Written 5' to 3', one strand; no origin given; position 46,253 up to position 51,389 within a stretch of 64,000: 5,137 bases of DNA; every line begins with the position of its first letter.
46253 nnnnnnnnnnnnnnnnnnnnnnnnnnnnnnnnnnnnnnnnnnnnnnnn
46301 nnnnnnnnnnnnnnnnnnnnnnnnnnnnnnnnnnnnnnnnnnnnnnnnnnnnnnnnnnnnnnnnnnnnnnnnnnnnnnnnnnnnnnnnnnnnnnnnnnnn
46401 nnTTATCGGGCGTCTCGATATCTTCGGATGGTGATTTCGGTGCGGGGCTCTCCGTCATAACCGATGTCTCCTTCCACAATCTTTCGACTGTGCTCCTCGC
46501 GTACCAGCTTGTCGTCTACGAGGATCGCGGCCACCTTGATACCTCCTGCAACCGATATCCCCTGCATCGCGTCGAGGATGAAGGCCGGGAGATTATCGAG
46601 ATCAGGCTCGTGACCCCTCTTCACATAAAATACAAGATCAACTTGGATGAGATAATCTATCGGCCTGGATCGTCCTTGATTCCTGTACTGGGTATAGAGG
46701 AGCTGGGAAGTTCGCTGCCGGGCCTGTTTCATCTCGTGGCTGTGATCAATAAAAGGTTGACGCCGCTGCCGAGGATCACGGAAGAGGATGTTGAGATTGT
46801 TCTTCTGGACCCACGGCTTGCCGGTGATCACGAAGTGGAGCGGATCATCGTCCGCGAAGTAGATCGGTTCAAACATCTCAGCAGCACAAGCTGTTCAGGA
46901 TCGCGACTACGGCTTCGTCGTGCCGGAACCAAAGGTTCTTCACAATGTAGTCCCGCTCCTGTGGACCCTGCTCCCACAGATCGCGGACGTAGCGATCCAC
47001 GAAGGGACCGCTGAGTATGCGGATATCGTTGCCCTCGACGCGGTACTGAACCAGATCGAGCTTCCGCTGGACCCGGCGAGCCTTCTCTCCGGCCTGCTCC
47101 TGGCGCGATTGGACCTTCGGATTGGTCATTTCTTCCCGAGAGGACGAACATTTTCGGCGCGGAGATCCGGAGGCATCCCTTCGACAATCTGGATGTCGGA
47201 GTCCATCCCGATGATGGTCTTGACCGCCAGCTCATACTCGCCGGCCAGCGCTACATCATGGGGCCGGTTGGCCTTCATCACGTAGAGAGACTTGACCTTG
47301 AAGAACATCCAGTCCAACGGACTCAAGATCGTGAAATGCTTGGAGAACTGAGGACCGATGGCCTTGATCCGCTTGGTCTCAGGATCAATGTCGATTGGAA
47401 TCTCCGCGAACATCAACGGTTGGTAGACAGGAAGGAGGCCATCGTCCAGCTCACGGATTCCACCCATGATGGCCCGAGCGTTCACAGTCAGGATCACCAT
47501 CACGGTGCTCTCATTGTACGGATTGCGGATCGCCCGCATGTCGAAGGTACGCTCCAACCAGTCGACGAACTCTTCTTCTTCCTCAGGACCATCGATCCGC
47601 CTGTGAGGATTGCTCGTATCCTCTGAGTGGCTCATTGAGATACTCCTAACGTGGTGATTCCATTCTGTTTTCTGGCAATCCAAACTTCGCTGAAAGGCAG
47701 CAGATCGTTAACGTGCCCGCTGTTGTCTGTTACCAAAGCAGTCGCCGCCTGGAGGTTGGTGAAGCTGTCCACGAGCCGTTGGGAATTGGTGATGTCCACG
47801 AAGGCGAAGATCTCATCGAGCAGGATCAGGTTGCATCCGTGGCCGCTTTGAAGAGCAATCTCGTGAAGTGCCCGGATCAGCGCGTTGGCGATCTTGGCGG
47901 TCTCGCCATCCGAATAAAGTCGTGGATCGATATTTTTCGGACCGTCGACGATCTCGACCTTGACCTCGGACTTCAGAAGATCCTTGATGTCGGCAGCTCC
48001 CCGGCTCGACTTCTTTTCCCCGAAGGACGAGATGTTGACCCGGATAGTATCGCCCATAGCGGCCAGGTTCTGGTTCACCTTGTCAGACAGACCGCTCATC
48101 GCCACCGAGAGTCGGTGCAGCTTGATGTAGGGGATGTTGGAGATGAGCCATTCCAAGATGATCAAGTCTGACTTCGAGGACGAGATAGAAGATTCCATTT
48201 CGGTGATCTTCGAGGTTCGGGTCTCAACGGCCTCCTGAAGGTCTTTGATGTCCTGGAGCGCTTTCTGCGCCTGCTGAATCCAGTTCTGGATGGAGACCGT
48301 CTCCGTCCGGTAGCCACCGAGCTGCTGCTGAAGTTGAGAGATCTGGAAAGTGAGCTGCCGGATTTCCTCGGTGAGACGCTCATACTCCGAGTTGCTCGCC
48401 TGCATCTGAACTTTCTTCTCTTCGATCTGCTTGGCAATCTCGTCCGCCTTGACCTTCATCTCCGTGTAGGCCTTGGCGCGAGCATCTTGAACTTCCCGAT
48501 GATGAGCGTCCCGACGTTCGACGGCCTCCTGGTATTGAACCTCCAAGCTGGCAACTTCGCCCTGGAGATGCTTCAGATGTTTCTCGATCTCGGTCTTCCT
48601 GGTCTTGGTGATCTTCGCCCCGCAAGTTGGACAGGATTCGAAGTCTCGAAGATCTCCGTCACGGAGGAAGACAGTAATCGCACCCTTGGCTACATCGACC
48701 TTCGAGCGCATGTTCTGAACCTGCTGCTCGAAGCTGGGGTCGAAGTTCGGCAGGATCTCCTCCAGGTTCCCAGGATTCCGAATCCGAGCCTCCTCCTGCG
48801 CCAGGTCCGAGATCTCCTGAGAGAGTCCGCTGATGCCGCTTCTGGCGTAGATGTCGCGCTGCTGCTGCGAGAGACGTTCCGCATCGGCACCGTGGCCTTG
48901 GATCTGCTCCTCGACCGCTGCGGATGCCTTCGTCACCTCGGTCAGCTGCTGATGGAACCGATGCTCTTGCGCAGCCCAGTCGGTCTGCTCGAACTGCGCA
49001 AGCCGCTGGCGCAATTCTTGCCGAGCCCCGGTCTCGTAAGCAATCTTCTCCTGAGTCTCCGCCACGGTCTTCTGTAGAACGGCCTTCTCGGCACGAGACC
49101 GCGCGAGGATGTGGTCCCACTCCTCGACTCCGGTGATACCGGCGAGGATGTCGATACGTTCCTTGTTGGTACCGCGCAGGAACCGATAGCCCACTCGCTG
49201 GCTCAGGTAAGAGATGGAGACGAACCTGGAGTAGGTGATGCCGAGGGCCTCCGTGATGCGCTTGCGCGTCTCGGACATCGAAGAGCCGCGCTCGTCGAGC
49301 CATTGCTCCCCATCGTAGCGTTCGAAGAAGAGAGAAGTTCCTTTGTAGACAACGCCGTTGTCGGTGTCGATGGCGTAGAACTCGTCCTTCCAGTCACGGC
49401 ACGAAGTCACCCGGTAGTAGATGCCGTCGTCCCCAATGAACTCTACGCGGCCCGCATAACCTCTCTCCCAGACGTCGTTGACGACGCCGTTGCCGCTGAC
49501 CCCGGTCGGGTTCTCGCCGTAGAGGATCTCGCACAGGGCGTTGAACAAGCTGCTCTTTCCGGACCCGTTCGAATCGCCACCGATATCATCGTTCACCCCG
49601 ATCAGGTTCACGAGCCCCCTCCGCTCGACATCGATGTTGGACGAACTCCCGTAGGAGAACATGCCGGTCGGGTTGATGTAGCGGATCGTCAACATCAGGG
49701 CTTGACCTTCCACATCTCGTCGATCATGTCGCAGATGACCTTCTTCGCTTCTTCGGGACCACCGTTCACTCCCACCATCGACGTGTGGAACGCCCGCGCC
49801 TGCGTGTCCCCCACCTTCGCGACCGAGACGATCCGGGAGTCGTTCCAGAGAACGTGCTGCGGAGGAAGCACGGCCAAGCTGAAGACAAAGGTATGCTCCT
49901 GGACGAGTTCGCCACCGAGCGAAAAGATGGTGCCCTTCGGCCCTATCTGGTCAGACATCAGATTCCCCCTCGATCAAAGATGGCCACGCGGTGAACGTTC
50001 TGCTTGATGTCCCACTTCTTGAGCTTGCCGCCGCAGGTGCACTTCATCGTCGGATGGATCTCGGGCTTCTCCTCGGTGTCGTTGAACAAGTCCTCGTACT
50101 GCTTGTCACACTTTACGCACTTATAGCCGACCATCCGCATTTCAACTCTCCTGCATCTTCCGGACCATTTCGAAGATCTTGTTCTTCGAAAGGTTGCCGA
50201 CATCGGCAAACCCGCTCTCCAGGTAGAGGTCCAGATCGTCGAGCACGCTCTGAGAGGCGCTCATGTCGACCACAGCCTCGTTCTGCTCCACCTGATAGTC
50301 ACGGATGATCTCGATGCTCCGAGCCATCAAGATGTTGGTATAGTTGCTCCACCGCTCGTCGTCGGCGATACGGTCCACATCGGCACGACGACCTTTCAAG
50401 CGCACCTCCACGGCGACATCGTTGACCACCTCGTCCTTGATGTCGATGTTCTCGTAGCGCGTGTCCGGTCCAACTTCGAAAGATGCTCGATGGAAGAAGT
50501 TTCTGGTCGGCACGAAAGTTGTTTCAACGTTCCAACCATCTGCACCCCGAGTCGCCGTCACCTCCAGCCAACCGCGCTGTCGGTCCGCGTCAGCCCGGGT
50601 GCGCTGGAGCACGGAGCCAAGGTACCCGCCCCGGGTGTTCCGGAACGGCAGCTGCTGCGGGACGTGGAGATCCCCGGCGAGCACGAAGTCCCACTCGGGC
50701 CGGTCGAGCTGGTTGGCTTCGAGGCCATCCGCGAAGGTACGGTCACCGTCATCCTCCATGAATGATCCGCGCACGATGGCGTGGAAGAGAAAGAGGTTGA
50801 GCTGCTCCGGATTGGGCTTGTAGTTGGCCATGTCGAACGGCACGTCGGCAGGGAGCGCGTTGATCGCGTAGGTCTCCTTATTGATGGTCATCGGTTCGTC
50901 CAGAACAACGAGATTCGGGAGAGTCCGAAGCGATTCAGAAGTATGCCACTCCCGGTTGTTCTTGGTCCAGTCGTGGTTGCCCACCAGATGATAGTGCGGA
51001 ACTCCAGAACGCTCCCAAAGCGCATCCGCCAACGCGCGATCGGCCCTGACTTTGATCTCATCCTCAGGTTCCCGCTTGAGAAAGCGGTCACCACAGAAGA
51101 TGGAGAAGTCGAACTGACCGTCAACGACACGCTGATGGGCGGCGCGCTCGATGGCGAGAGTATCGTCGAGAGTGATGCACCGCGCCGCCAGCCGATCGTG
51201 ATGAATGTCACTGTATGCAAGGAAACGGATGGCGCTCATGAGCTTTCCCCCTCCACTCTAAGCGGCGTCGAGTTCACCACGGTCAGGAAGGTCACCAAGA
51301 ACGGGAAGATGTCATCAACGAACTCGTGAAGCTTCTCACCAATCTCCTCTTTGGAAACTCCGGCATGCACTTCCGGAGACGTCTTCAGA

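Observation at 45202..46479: Phage-encoded trigger-factor-like chaperone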

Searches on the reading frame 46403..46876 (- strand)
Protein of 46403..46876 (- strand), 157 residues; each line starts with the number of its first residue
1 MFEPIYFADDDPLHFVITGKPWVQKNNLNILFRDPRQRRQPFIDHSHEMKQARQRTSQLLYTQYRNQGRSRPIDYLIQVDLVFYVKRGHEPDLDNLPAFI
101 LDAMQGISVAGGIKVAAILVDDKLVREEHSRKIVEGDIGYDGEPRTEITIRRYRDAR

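Call 10: search_protein_families(library=phrogs, proteins=[window:46403-46876:-], max_evalue=0.001)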
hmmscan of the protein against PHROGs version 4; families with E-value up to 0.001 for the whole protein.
window:46403-46876:- (157 aa): 2 families
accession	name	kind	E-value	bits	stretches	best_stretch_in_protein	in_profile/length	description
phrog_140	-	DNA, RNA and nucleotide metabolism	7.9e-09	36.5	1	35-155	53-170/219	RusA-like Holliday junction resolvase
phrog_34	-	DNA, RNA and nucleotide metabolism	0.00051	20.8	1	29-155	88-196/259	RusA-like Holliday junction resolvase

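Call 11: search_protein_families(library=pfam, proteins=[window:46403-46876:-], max_evalue=0.001)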
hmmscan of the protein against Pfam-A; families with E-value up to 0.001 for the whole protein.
window:46403-46876:- (157 aa): 1 family
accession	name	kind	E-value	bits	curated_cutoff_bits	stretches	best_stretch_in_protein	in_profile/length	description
PF05866.16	RusA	-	4e-06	27.9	22.8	1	46-151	23-124/124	Endodeoxyribonuclease RusA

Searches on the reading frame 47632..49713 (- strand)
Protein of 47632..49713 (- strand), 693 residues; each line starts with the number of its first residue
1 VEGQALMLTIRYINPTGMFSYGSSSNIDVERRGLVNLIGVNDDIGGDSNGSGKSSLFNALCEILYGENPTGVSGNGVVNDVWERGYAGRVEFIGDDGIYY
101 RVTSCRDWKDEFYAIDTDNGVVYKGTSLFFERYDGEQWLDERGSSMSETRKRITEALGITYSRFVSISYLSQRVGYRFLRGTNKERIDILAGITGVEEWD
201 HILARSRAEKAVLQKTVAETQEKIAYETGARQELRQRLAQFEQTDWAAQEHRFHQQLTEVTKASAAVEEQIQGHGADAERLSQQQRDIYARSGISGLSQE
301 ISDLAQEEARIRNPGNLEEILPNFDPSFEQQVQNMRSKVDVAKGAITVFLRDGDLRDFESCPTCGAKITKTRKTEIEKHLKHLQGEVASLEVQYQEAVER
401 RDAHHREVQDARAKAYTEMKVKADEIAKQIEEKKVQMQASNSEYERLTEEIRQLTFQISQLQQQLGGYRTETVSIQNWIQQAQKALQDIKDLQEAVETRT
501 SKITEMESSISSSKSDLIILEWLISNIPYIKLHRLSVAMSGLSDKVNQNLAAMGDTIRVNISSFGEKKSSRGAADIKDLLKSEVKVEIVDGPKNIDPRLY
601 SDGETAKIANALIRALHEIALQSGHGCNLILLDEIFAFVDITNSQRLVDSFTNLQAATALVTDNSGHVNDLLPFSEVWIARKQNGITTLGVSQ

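Call 10: search_protein_families(library=phrogs, proteins=[window:47632-49713:-], max_evalue=0.001)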
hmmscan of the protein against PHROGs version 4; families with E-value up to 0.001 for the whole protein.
window:47632-49713:- (693 aa): 3 families
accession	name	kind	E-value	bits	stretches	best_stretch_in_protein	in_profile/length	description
phrog_77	-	DNA, RNA and nucleotide metabolism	6.2e-55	188.2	1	7-655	295-918/967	SbcC-like subunit of palindrome specific endonuclease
phrog_21388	-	DNA, RNA and nucleotide metabolism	1.2e-08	36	1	24-110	17-103/126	exonuclease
phrog_8369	-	other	0.00091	20.4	1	395-514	42-154/192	hol-like chemotaxis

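Call 11: search_protein_families(library=pfam, proteins=[window:47632-49713:-], max_evalue=0.001)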
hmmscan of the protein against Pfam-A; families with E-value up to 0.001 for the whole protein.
window:47632-49713:- (693 aa): 3 families
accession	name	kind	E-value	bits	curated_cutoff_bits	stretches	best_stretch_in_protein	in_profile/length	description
PF13476.12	AAA_23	-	8.6e-07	30.2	27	0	49-243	28-87/201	AAA domain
PF13851.11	GAS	-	3.1e-05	23.9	32.3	1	417-508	29-120/200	Growth-arrest specific micro-tubule binding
PF02463.25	SMC_N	-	0.00019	21.4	40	0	425-655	101-187/220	RecF/RecN/SMC N terminal domain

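Call 36: search_dna_similar(query=window:47632-49713:-, collection=phages, mode=protein, max_rows=15)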
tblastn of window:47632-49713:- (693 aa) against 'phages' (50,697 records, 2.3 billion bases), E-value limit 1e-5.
Records with a match: 73; places in all: 73; records where one place covers at least 80% of the query: 29.
Best place of each record, by identity: <60% 73.
By first word of the organism name: Enterococcus 37; Bacillus 14; Staphylococcus 8; Lactobacillus 7; Providencia 4; Aerococcus 1; Mammaliicoccus 1; phage 1.
By host as written in the record: Enterococcus faecalis 13; - 7; Lactobacillus plantarum 7; Enterococcus sp. 5; Bacillus subtilis 4; Mammaliicoccus vitulinus C5817 3; Staphylococcus sp. 3; Enterococcus faecalis ATCC 33186 2; and 22 more.
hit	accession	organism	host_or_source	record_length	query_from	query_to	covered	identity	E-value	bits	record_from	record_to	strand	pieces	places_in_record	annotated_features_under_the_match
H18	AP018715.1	Enterococcus phage phiM1EF22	-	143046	7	648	93%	23.5%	1e-9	68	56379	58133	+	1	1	putative exonuclease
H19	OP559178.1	Enterococcus phage vB_Efa29212_3e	Enterococcus sp.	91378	7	648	93%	23.5%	2e-9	67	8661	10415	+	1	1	exonuclease subunit 2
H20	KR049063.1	Enterococcus phage EFLK1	Enterococcus faecalis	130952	7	648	93%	23.5%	2e-9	67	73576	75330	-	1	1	recombination related exonuclease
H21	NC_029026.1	Enterococcus phage EFLK1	Enterococcus faecalis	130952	7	648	93%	23.5%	2e-9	67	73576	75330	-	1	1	exonuclease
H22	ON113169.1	Enterococcus phage vB_OCPT_Bob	Enterococcus sp.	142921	7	648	93%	23.5%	2e-9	67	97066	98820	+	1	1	exonuclease subunit 2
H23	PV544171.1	Enterococcus phage AllMyExes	Enterococcus faecalis ATCC 33186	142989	7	648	93%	23.5%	2e-9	67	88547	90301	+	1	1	exonuclease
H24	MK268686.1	Enterococcus phage vB_EfaH_EF1TV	Enterococcus faecalis 1/1112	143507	7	648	93%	23.5%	2e-9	67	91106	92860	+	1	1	putative recombination related exonuclease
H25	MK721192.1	Enterococcus phage vB_EfaM_Ef2.3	Enterococcus faecalis strain AH2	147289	7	648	93%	23.4%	3e-9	67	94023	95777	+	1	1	putative recombination or repair nuclease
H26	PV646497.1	Enterococcus phage CUB-FS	Enterococcus faecalis ATCC 51299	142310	7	648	93%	23.4%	5e-9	66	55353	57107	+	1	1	recombination related exonuclease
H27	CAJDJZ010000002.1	Enterococcus phage vB_EfaH_149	Zamorano cheese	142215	7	648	93%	23.4%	5e-9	66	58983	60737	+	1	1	Phage recombination related exonuclease (EC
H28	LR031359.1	Enterococcus phage 156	-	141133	7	648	93%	23.4%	6e-9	66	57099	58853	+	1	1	Phage recombination related exonuclease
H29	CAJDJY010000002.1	Enterococcus phage 156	Cheese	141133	7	648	93%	23.4%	6e-9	66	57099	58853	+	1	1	Phage recombination related exonuclease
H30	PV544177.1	Enterococcus phage Revolver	Enterococcus faecalis ATCC 33186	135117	53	689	92%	23.5%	2e-7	61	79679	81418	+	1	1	exonuclease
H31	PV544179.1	Enterococcus phage Riverwalk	Enterococcus faecalis ATCC 29212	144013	7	648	93%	23.2%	2e-8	64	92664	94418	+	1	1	exonuclease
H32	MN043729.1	Bacillus phage vB_BmeM-Goe8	Bacillus megaterium DSM 319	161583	53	689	92%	22.5%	7e-8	62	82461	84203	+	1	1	recombination exonuclease subunit 2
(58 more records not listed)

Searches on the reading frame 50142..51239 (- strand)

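Call 37: search_protein_families(library=phrogs, proteins=[window:50142-51239:-], max_evalue=0.001)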
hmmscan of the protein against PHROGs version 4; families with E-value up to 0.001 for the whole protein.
window:50142-51239:- (365 aa): 2 families
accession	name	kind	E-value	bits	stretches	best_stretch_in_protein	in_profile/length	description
phrog_100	-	DNA, RNA and nucleotide metabolism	2e-14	54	1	75-359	100-368/989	SbcD-like subunit of palindrome specific endonuclease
phrog_1649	-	other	0.00042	20.1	1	7-115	39-131/308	metallo-phosphoesterase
